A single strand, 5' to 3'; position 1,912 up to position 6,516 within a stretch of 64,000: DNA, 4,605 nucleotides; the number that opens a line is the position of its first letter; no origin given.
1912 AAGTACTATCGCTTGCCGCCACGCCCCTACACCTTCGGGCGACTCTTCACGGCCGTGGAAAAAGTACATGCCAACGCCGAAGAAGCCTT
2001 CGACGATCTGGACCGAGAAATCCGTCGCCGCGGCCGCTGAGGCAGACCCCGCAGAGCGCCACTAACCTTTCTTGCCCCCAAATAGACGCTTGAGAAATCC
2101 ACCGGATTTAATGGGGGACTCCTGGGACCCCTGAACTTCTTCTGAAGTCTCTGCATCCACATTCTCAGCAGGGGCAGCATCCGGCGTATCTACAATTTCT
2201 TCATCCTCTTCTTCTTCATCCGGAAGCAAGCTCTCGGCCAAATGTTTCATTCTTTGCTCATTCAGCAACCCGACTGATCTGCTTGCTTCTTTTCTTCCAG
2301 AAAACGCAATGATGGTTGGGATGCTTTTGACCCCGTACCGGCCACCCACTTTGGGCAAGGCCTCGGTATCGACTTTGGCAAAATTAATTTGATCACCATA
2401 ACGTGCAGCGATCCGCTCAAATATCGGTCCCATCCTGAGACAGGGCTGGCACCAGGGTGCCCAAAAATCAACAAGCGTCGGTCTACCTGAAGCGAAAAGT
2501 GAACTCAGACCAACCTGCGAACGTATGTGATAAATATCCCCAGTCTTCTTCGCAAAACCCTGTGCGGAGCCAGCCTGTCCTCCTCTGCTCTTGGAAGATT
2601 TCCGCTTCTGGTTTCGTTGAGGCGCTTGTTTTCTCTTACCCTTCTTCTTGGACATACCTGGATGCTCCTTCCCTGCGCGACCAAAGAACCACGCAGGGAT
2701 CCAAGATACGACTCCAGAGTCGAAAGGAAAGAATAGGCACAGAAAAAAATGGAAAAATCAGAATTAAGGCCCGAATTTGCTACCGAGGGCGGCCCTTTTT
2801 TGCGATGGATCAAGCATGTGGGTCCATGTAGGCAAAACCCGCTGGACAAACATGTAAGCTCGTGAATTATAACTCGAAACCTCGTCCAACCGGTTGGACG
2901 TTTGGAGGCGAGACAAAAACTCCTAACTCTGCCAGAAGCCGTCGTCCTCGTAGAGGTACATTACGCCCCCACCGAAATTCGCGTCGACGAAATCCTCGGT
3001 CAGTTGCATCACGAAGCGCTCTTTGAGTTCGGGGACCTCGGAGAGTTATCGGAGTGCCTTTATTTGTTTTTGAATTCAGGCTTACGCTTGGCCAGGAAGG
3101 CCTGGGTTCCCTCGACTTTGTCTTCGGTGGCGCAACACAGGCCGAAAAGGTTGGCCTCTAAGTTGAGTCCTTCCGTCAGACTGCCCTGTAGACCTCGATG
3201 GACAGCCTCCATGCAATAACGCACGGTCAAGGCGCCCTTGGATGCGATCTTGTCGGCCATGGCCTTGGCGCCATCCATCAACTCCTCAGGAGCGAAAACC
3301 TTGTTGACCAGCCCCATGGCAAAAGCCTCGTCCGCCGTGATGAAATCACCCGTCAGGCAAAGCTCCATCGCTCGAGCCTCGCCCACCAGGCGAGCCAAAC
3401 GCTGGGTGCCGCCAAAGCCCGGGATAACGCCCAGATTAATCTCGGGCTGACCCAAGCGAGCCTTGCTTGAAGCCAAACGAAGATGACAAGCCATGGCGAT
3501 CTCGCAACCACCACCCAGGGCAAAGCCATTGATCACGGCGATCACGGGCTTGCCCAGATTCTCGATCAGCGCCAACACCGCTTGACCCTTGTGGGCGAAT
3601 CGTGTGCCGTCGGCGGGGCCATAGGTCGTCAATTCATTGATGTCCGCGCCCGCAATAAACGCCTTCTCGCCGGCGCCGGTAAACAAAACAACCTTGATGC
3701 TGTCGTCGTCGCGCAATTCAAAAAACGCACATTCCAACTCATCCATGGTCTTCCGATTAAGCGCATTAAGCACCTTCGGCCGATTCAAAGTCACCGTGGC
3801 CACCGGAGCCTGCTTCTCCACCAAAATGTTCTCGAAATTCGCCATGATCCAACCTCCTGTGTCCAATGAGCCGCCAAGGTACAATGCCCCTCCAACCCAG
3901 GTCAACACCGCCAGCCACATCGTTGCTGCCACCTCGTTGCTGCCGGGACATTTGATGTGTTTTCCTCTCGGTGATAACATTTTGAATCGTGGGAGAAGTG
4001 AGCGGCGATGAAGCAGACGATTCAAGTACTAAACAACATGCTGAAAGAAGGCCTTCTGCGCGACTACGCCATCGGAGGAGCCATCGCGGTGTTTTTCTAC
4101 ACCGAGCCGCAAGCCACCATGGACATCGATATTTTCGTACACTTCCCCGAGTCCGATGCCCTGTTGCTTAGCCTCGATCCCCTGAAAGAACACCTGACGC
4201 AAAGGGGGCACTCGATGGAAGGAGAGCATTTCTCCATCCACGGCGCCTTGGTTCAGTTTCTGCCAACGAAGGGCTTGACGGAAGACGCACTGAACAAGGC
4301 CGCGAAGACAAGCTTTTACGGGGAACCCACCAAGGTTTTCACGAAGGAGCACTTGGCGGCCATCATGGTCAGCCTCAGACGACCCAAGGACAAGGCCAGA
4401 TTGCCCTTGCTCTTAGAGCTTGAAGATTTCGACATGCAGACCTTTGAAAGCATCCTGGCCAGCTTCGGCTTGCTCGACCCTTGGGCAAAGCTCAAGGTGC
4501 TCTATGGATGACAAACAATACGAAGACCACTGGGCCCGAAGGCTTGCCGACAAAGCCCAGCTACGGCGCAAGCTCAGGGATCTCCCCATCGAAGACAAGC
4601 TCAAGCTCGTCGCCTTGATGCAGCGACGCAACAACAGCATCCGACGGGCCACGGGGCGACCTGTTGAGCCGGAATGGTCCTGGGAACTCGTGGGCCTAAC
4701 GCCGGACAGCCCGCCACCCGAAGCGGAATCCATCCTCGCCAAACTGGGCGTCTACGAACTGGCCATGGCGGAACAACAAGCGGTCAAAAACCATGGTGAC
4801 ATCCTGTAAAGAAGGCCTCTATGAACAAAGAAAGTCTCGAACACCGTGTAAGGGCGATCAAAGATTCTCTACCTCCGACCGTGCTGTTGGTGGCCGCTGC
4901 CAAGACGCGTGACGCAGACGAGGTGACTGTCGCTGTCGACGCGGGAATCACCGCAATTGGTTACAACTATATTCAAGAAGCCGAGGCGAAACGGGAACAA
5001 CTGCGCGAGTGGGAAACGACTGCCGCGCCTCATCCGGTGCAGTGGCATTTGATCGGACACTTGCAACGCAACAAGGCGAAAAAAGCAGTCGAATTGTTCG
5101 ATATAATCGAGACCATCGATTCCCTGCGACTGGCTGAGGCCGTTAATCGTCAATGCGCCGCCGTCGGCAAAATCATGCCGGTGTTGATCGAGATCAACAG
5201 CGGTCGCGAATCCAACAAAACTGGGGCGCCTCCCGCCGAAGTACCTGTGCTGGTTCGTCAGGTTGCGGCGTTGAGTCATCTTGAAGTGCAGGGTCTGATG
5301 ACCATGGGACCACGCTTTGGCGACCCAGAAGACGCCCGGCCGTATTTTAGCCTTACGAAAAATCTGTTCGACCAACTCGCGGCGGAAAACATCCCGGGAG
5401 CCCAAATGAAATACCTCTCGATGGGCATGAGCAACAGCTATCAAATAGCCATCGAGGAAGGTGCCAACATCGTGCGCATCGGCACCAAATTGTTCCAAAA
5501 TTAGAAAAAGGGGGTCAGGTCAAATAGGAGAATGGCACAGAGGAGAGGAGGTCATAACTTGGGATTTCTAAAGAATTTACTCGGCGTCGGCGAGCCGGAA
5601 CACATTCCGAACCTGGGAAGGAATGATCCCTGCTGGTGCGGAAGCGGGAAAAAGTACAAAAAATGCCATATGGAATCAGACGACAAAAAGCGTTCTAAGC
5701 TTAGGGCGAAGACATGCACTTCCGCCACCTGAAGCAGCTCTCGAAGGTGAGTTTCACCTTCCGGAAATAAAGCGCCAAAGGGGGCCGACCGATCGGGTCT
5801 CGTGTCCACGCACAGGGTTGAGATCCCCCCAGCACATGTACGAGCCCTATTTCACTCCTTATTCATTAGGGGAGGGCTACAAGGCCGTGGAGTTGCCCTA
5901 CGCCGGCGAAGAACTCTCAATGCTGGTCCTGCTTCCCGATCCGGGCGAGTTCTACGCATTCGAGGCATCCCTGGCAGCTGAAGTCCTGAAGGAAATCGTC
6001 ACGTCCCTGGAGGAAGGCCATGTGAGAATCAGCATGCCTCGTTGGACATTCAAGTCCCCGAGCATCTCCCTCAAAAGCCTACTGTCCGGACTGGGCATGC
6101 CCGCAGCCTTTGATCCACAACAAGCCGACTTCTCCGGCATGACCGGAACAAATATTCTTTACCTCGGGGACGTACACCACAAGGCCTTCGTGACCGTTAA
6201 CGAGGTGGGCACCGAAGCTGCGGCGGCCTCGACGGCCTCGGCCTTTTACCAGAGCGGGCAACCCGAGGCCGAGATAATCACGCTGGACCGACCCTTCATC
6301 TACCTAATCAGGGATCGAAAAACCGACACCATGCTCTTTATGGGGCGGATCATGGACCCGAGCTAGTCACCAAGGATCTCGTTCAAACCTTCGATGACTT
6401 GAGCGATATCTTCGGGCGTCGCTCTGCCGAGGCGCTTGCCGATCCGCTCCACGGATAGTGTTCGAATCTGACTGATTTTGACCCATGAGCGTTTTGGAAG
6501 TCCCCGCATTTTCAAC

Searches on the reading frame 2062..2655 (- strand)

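Call 27: search_protein_families(library=pfam, proteins=[window:2062-2655:-], max_evalue=0.001)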
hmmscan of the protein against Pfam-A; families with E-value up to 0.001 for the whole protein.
window:2062-2655:- (197 aa): 2 families
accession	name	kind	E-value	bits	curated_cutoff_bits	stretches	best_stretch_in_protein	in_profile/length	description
PF00085.26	Thioredoxin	-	1.2e-19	70.6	23.5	1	56-138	17-99/103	Thioredoxin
PF13098.12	Thioredoxin_2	-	6.3e-07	30.1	27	1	56-138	4-102/104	Thioredoxin-like domain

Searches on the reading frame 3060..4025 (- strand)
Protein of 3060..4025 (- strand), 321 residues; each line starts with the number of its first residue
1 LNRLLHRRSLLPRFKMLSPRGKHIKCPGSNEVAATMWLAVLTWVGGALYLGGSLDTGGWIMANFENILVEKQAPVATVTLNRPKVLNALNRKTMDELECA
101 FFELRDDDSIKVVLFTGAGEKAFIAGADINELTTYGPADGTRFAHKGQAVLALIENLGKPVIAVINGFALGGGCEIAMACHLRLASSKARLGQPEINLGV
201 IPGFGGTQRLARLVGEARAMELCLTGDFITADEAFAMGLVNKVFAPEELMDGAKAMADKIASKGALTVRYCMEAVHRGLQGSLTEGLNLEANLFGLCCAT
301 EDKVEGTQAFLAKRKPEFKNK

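Call 27: search_protein_families(library=pfam, proteins=[window:3060-4025:-], max_evalue=0.001)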
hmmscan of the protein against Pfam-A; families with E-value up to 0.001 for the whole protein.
window:3060-4025:- (321 aa): 2 families
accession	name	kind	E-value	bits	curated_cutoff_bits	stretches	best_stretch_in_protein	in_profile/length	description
PF00378.25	ECH_1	-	2.2e-70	237.3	27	1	70-320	1-250/251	Enoyl-CoA hydratase/isomerase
PF16113.10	ECH_2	-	4.3e-44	151.8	27.2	1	76-249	2-177/335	Enoyl-CoA hydratase/isomerase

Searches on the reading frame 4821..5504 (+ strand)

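Call 27: search_protein_families(library=pfam, proteins=[window:4821-5504:+], max_evalue=0.001)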
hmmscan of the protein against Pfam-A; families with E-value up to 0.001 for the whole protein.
window:4821-5504:+ (227 aa): 1 family
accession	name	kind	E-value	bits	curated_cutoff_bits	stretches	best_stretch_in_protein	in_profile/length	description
PF01168.26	Ala_racemase_N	-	9.5e-24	84.8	24.1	1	2-225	2-216/220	Alanine racemase, N-terminal domain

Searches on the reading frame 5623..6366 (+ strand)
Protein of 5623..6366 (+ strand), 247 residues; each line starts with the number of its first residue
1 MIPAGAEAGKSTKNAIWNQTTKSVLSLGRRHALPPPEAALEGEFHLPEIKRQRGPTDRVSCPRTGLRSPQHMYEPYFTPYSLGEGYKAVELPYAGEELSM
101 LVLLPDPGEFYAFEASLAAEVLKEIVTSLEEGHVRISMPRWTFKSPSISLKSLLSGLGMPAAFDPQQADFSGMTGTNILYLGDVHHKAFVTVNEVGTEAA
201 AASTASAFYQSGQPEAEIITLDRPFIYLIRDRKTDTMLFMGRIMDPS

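Call 27: search_protein_families(library=pfam, proteins=[window:5623-6366:+], max_evalue=0.001)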
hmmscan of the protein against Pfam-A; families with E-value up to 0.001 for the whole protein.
window:5623-6366:+ (247 aa): 1 family
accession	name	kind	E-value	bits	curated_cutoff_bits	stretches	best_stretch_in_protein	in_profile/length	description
PF00079.25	Serpin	-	9.6e-46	157.1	27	1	72-246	193-370/370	Serpin (serine protease inhibitor)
